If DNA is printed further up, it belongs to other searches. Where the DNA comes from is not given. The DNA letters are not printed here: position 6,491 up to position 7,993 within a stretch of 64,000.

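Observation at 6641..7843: Internally duplicated Fd-MvhD-Fd-MvhD protein with divergent N-terminal cysteine motifs in both MvhD-like repeats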

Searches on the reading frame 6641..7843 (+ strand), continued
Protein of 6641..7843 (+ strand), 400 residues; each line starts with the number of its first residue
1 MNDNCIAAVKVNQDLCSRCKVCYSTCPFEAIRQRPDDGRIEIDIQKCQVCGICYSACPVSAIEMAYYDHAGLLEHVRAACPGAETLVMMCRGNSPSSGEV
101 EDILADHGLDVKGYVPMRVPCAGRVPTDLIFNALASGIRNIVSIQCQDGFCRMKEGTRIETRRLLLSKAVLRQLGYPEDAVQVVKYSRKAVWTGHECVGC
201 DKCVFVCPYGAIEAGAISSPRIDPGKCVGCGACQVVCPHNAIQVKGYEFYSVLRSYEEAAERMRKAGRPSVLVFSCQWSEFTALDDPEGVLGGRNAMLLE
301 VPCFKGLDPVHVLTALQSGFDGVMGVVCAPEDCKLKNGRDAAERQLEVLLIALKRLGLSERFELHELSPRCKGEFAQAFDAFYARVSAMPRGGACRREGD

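Call 5: search_solved_structures(query=window:6641-7843:+, max_evalue=0.01, show_alignments=4)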
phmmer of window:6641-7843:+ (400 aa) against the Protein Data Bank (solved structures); distinct sequences matched with E-value up to 0.01: 175 (the best 60 are shown).
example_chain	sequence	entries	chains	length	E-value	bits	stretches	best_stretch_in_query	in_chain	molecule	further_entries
9sw6_H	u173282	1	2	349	1.7e-19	73.6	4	7-66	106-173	Tungsten formylmethanofuran dehydrogenase, subunit F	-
5t5i_F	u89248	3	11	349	4e-19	72.3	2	6-66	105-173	Tungsten formylmethanofuran dehydrogenase subunit fwdF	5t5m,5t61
9sfi_T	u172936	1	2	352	1.6e-17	67.1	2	9-63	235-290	4Fe-4S ferredoxin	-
9sw6_G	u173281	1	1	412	2.2e-15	60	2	196-247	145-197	Polyferredoxin protein MvhB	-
9sfi_O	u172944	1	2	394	2.6e-13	53.2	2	194-245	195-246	Ferredoxin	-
7bkb_K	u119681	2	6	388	5.9e-13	52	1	11-64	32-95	Formylmethanofuran dehydrogenase, subunit F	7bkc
8rvu_a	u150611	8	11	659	1.6e-10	44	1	11-79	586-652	H(2):CoB-CoM heterodisulfide,ferredoxin reductase subunit A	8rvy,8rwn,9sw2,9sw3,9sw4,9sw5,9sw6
8rvv_A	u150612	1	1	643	2e-10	43.7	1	11-79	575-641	H(2):CoB-CoM heterodisulfide,ferredoxin reductase subunit A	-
9sfi_A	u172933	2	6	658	1.1e-09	41.2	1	9-70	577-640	CoB--CoM heterodisulfide reductase iron-sulfur subunit A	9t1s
5odc_A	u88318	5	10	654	6.9e-09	38.6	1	10-74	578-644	Heterodisulfide reductase, subunit A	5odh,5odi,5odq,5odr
8ys5_D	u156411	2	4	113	2.3e-08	36.9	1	190-266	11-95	2-oxoglutarate:acceptor oxidoreductase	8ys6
9eri_B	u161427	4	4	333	3.9e-08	36.1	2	195-242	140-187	Na(+)-translocating ferredoxin:NAD(+) oxidoreductase complex subunit B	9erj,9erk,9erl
7tgh_S8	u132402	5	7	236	7.6e-08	35.2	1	9-70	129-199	NADH-ubiquinone oxidoreductase 1, chain, putative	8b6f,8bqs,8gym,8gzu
8a8o_C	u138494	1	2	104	8e-08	35.1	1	9-73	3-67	Beta-subunit of the PAPS reductase from Methanothermococcus thermolithotrophicus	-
8c0z_C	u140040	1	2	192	1.4e-07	34.3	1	7-74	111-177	Iron-sulfur cluster-binding protein potential subunit of aldehyde oxidoreductase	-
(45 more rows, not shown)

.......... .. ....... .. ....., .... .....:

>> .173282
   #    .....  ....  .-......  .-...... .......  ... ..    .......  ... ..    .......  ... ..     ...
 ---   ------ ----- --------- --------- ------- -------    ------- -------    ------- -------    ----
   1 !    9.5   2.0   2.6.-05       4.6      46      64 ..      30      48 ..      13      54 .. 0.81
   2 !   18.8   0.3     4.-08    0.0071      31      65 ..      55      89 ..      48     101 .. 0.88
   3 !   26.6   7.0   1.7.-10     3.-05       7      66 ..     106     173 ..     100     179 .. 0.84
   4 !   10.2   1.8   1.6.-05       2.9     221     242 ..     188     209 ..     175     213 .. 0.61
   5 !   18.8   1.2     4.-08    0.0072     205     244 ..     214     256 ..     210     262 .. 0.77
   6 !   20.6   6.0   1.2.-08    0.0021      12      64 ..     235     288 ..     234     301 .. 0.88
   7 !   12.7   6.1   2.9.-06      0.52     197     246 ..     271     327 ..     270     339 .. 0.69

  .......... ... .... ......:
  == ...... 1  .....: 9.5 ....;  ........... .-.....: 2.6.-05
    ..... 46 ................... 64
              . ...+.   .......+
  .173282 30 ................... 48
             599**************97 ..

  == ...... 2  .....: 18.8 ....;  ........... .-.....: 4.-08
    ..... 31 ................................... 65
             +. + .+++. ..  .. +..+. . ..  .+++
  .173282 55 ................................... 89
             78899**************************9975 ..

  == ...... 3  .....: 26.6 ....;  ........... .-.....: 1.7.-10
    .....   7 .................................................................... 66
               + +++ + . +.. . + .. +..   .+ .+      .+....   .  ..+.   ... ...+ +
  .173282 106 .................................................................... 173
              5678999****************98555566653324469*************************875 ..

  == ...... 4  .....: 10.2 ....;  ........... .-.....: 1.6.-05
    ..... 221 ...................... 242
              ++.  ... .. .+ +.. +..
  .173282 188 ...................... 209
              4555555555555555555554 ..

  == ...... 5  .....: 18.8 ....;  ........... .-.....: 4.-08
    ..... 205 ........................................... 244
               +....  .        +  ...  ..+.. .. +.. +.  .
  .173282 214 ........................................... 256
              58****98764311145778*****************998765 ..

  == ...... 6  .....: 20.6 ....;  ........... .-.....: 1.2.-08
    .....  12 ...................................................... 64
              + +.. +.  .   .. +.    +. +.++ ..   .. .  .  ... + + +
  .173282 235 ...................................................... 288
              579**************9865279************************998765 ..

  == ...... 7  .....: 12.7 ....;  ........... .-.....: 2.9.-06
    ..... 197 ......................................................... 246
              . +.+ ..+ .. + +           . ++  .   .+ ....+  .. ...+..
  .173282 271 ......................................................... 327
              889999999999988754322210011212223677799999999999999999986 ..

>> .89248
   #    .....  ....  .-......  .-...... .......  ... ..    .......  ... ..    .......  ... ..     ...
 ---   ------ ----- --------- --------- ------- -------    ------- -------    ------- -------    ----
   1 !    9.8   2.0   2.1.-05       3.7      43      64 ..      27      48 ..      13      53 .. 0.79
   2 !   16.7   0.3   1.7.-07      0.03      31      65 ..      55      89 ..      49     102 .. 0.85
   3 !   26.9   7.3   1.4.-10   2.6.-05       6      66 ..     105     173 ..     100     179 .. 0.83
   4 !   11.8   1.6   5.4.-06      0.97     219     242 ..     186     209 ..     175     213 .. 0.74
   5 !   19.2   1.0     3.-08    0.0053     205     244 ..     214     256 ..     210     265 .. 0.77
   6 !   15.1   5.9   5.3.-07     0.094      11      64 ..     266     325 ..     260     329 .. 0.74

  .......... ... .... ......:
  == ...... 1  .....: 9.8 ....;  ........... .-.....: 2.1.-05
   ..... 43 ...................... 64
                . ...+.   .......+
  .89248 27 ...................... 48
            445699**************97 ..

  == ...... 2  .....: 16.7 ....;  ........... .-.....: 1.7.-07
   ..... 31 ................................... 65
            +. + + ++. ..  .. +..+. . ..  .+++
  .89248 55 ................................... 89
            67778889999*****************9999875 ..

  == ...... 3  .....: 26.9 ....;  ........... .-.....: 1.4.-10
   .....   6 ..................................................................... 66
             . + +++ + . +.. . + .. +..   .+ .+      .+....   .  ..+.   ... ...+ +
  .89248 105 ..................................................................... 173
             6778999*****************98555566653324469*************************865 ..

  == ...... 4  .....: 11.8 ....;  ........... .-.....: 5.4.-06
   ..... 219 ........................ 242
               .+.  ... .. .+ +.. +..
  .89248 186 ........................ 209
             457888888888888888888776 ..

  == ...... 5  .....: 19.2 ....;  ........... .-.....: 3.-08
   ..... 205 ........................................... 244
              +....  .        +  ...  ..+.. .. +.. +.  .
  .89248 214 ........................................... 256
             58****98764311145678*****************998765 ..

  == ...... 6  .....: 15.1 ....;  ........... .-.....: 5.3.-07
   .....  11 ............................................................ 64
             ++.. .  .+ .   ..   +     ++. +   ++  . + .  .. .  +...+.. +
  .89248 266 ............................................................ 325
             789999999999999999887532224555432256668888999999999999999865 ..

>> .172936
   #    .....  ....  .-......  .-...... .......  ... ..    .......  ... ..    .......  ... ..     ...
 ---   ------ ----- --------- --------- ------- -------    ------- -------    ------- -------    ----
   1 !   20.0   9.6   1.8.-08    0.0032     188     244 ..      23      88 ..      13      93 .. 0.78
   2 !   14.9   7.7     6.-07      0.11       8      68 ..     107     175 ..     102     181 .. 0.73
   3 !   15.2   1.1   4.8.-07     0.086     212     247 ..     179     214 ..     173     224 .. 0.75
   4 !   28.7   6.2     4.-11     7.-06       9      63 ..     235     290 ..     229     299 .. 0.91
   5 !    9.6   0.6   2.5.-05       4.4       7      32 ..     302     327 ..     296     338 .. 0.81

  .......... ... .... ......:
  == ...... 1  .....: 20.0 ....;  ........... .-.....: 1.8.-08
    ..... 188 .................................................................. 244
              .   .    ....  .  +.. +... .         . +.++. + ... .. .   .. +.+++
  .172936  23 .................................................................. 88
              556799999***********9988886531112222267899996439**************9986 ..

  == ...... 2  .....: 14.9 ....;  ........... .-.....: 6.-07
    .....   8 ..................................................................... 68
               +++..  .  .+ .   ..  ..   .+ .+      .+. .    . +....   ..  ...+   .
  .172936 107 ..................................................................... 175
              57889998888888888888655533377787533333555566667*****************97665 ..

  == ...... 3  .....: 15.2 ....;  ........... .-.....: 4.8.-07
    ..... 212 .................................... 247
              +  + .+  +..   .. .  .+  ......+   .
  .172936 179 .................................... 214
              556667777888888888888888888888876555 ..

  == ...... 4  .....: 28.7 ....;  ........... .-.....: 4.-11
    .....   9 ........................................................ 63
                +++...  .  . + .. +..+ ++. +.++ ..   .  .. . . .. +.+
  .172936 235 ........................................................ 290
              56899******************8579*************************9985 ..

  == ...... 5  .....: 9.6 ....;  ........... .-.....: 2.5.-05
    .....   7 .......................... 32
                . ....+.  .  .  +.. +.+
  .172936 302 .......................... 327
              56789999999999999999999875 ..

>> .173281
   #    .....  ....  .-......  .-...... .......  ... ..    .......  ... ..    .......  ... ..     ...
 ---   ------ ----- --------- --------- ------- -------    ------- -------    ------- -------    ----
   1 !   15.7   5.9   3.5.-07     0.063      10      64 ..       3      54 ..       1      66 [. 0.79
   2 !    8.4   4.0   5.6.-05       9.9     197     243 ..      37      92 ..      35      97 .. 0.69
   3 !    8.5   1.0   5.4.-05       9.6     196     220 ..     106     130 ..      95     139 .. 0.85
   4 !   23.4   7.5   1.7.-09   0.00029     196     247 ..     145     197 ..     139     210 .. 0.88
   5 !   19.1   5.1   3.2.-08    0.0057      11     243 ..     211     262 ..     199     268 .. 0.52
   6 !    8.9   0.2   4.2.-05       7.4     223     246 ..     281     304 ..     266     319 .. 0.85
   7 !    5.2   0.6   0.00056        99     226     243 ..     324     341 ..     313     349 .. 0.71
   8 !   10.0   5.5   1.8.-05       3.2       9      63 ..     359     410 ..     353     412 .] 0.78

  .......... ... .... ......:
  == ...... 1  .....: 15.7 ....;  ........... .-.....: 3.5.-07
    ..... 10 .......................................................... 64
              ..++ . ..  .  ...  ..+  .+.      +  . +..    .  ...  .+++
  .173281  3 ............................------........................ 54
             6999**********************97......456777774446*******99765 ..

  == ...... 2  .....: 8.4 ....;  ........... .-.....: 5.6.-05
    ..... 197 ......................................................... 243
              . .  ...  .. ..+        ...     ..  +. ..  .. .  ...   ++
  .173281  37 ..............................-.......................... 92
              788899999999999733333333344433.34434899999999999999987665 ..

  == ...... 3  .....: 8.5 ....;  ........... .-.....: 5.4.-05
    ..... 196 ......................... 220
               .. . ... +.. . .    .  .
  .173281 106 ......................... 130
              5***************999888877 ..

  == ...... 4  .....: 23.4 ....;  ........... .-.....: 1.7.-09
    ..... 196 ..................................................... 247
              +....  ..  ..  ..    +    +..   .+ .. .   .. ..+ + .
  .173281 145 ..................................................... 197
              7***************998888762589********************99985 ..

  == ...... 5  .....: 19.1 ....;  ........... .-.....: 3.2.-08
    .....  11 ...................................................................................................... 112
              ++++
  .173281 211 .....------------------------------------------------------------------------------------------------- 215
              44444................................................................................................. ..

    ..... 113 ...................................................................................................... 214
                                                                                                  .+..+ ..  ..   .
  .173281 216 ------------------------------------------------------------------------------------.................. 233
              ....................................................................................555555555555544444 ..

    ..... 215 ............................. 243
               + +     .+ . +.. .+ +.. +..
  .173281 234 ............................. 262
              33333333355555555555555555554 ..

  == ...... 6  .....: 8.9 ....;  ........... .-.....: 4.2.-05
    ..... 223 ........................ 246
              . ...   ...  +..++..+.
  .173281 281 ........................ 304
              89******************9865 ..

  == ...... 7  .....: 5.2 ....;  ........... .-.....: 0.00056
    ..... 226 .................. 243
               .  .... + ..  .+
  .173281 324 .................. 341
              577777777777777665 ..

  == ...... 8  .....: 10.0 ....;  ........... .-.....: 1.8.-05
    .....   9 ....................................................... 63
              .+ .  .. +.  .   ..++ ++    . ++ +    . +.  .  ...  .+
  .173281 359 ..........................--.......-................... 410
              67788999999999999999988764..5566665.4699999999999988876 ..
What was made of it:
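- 6665..6838 (+): Ferredoxin domain 1 (aa 9-66). It has two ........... motifs: C16/19/22/26 and C47/50/53/57. Matches the HdrA C-terminal ferredoxin domain: 8rvu_a residues 586-652, E 1.6e-10 (call 5).
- Both ferredoxin domains match the HdrA C-terminal ferredoxin domain in PDB (call 5).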
